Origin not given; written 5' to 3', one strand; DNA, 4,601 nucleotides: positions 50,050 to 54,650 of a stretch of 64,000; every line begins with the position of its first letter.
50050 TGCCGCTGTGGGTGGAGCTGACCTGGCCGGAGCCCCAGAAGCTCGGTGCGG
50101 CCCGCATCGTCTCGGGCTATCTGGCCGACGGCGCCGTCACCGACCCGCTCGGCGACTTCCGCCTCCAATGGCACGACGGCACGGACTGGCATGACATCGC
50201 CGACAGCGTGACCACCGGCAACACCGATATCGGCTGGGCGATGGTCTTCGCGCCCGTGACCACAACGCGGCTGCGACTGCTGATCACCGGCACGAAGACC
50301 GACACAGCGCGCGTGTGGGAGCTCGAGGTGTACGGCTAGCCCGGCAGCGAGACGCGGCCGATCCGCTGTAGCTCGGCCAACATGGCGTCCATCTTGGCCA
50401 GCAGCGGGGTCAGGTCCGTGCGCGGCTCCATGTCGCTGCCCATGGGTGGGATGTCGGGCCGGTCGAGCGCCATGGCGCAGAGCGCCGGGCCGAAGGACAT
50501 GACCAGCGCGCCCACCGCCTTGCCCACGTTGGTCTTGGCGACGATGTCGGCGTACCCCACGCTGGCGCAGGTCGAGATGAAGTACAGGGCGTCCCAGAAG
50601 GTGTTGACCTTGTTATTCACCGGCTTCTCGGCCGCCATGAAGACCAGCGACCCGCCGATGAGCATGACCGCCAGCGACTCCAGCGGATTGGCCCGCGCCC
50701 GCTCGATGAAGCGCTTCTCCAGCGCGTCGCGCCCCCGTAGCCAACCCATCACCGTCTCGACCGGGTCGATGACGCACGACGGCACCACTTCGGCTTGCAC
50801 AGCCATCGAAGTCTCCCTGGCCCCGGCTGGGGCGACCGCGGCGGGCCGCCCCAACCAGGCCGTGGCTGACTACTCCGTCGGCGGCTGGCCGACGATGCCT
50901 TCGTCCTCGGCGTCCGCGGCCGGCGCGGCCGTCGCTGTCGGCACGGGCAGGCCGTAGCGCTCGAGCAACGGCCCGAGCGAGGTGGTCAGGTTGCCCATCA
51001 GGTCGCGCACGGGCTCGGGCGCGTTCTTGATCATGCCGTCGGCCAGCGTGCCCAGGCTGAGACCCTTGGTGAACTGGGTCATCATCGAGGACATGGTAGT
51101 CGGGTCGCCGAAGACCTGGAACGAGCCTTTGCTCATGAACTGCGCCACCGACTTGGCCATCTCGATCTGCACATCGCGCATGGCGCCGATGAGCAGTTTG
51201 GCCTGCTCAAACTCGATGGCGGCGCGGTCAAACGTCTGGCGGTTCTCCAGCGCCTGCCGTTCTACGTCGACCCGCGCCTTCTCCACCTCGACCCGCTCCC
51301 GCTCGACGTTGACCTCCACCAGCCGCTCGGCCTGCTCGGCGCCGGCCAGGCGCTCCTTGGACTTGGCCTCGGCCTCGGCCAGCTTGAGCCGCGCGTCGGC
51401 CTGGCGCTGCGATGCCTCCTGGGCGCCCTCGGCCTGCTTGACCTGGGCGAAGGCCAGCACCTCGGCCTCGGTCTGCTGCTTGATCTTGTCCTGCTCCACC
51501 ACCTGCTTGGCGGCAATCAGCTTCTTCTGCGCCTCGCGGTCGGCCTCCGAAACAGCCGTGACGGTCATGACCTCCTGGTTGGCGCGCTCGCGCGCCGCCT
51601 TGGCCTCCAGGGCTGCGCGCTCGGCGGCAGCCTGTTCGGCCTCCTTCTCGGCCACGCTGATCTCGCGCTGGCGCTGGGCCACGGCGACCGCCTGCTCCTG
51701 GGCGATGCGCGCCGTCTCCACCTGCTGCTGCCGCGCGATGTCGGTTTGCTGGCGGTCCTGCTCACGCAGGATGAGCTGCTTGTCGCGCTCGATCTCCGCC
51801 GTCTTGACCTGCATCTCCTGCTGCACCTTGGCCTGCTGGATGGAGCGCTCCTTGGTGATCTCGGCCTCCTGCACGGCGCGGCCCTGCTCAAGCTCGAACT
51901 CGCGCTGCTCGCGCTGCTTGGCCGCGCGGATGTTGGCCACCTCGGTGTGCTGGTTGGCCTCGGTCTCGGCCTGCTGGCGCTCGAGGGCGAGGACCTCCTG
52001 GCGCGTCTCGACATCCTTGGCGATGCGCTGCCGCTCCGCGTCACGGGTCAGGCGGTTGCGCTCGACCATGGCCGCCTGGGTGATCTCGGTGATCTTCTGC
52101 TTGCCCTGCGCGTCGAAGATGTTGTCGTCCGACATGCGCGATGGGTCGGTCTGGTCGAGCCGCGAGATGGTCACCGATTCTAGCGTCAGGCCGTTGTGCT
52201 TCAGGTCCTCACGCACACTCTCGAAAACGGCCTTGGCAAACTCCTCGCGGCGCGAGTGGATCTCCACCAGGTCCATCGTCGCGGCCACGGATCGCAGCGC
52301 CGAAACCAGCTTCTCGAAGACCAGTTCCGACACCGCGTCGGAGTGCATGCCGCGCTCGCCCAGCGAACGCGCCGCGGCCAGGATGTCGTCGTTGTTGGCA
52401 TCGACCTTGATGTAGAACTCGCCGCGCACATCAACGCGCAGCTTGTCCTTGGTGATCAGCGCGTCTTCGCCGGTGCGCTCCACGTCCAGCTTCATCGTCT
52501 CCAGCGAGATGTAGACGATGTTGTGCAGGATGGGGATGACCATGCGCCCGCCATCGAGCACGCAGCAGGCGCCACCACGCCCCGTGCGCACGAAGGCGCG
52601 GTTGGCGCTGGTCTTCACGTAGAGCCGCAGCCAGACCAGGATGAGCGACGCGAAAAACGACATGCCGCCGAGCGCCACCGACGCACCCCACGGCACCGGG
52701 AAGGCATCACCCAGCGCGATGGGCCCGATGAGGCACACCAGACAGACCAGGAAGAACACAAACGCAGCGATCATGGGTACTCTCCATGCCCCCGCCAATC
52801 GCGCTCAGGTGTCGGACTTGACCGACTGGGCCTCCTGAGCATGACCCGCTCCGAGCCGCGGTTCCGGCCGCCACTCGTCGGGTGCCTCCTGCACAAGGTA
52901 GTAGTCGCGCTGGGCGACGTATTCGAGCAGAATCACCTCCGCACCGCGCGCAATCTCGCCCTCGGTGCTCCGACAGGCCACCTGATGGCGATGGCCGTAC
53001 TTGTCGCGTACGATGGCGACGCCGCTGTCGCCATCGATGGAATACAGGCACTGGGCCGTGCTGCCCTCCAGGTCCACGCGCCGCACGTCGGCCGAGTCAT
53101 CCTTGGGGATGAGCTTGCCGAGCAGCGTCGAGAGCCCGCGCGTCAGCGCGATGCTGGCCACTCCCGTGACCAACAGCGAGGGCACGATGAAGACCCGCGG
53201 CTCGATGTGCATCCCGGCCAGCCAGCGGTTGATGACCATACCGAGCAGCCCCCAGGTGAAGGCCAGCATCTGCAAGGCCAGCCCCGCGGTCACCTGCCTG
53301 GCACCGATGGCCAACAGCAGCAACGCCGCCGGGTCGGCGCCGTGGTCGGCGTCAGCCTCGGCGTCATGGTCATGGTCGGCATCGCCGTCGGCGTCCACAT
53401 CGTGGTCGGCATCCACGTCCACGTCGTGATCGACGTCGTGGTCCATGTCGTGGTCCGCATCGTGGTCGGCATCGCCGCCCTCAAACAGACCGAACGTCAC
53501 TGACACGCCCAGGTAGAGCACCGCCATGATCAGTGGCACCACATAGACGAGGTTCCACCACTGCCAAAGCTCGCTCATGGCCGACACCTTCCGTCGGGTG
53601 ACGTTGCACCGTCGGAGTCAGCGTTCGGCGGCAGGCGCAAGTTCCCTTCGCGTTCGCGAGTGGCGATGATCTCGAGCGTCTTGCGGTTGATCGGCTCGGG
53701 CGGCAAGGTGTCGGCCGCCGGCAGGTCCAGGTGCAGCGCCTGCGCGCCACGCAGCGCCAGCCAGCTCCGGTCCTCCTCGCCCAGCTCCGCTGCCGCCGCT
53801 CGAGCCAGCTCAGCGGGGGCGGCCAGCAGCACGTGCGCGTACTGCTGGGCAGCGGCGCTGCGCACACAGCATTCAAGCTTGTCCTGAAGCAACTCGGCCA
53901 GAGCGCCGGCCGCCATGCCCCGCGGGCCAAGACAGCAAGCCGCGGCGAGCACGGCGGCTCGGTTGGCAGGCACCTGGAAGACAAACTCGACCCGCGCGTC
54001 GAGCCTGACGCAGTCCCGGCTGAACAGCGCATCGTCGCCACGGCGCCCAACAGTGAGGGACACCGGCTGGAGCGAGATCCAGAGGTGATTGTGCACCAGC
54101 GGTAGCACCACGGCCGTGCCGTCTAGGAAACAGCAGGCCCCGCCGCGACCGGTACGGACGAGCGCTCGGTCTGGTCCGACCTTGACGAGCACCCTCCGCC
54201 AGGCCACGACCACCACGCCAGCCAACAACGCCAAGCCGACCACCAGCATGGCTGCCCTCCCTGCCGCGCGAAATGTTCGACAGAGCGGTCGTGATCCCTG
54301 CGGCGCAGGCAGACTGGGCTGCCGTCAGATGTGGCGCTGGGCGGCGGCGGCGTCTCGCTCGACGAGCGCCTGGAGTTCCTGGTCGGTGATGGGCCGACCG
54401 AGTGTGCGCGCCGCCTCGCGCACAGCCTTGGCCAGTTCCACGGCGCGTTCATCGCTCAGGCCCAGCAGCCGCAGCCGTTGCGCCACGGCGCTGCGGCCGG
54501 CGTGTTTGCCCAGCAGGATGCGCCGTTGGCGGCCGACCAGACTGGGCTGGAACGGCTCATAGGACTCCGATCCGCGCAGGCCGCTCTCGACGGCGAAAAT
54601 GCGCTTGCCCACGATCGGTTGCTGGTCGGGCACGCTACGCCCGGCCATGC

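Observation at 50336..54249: Flotillin / NfeD(YqiJ)-like / short SPFH operon terminating in a K+-channel-like gene with a GYAD filter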

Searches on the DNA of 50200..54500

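Call 79: search_rna_families(source=window, start=50200, end=54500, threshold=evalue, max_evalue=1)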
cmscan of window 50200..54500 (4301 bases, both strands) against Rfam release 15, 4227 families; matches with E-value up to 1: 0.
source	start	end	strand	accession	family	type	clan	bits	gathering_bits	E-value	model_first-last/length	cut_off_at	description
